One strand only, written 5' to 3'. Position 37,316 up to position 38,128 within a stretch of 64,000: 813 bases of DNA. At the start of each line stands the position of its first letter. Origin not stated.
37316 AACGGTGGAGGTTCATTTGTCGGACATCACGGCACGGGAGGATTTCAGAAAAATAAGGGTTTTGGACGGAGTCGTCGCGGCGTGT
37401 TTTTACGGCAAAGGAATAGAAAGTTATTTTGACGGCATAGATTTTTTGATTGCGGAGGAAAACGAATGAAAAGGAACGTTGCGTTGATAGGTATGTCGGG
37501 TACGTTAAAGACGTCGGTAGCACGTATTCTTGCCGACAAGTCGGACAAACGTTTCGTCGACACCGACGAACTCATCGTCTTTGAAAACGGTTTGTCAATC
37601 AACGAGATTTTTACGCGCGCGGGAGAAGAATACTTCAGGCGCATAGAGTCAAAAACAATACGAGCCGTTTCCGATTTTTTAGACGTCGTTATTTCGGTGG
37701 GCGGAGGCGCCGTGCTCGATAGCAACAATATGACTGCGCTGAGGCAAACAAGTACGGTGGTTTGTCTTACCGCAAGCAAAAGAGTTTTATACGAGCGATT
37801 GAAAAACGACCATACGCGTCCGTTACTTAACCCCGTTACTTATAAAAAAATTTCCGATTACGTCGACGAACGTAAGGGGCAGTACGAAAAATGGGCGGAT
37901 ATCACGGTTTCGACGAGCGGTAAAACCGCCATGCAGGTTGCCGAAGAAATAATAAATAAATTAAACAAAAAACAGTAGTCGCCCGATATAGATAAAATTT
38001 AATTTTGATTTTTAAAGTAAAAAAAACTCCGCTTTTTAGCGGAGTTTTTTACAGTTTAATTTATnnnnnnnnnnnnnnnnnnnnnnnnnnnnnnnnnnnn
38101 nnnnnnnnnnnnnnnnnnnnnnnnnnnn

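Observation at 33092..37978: Compact shikimate operon: six pathway steps in four genes through two unusual fusions (AroC-AroB and AroA-AroE)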

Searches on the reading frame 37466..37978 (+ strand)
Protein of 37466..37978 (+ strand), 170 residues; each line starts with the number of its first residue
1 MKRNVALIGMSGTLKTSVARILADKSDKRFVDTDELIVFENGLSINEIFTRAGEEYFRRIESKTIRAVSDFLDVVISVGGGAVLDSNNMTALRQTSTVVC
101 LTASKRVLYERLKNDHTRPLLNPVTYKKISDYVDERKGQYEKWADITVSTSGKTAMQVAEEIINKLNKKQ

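Call 3: search_protein_families(library=pfam, proteins=[window:37466-37978:+], max_evalue=0.01)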
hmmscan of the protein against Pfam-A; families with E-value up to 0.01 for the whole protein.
window:37466-37978:+ (170 aa): 2 families
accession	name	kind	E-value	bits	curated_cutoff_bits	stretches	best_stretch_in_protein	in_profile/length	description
PF01202.28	SKI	-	6.3e-38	130.8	22.1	1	12-166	2-158/159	Shikimate kinase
PF13238.12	AAA_18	-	6.4e-06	27.1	29.4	1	5-116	1-112/128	AAA domain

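Call 4: search_protein_families(library=ncbifam, proteins=[window:37466-37978:+], max_evalue=0.01)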
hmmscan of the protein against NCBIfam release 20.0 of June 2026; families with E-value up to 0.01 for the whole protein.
window:37466-37978:+ (170 aa): 16 families
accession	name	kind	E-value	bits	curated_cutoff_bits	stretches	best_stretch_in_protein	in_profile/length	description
NF010553.0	PRK13947.1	equivalog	1.1e-39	136.3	204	1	3-168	2-167/173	shikimate kinase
NF010554.0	PRK13948.1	equivalog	2.6e-34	118.5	217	1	5-167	13-174/192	shikimate kinase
NF010552.0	PRK13946.1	equivalog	6.3e-32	110.8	186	1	2-169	23-190/198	shikimate kinase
NF040667.1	hom_kin_desulfo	exception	3.9e-30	104.9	197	1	4-167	2-163/163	homoserine kinase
NF002988.0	PRK03731.1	equivalog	3.9e-28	98.3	161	1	1-169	1-171/174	shikimate kinase AroL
NF003456.0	PRK05057.1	equivalog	8.6e-27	94.1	195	1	2-168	4-172/173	shikimate kinase AroK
NF010555.0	PRK13949.1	equivalog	6.8e-26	91.4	180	1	4-168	3-171/175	shikimate kinase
NF006610.0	PRK09169.1-4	subfamily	2.8e-24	83.9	4299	1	2-164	2865-3027/3056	hypothetical protein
NF010556.0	PRK13951.1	equivalog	3.9e-23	82.1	560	1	5-151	3-146/492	bifunctional shikimate kinase AroK/3-dehydroquinate synthase AroB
NF006015.0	PRK08154.1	subfamily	2.9e-22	79.2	204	1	2-168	136-304/314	anaerobic benzoate catabolism transcriptional regulator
NF010627.0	PRK14021.1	equivalog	4.8e-22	78.1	565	1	5-168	9-176/542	bifunctional shikimate kinase/3-dehydroquinate synthase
NF001866.0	PRK00625.1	equivalog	1.8e-13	51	142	1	4-144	2-143/173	shikimate kinase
NF003012.0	PRK03839.1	equivalog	1.8e-05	24.8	152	1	5-169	3-154/180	putative kinase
NF004861.0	PRK06217.1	equivalog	0.0072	15.7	203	0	4-144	3-130/183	hypothetical protein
TIGR01313.1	therm_gnt_kin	subfamily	0.0076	16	113.75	0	7-38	3-34/164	gluconokinase, GntK/IdnK-type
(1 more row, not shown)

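Call 76: find_homologous_proteins(query=window:37466-37978:+, max_evalue=0.00001)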
Query window:37466-37978:+ (170 aa): 112 proteins with E <= 0.00001 among 178 candidates.
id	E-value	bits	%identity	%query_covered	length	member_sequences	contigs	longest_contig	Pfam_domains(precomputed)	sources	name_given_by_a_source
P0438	1.0e-102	358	100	100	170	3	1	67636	PF01202.29,PF13238.13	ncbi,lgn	-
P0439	1.1e-73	264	73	99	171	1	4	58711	PF01202.29,PF13238.13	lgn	-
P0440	7.0e-72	258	72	96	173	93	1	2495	PF01202.29,PF13238.13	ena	-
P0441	1.9e-52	195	60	99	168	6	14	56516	PF01202.29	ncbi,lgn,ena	-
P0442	2.7e-51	191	58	95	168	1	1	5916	PF01202.29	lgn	-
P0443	4.5e-51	191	56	98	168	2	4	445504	PF01202.29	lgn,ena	-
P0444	5.8e-49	184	55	98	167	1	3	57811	PF01202.29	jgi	-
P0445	4.2e-48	181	55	98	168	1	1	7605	PF01202.29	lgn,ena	-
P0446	8.3e-48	180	55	98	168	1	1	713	PF01202.29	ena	-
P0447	9.8e-46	173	53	98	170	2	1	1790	PF01202.29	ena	-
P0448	5.7e-31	126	64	58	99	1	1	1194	PF01202.29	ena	-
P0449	1.3e-30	124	47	98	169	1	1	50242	PF02224.25,PF13671.13,PF13189.13,PF01202.29,PF13238.13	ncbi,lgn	ncbi:MAG: shikimate kinase [Candidatus Bathyarchaeota archaeon]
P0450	7.1e-27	112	42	94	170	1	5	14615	PF13671.13,PF13207.13,PF01202.29,PF13238.13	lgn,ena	-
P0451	1.8e-26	111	42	97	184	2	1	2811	PF01202.29,PF13238.13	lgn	-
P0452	2.4e-26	111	43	95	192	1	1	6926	PF13671.13,PF01202.29,PF13238.13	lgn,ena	-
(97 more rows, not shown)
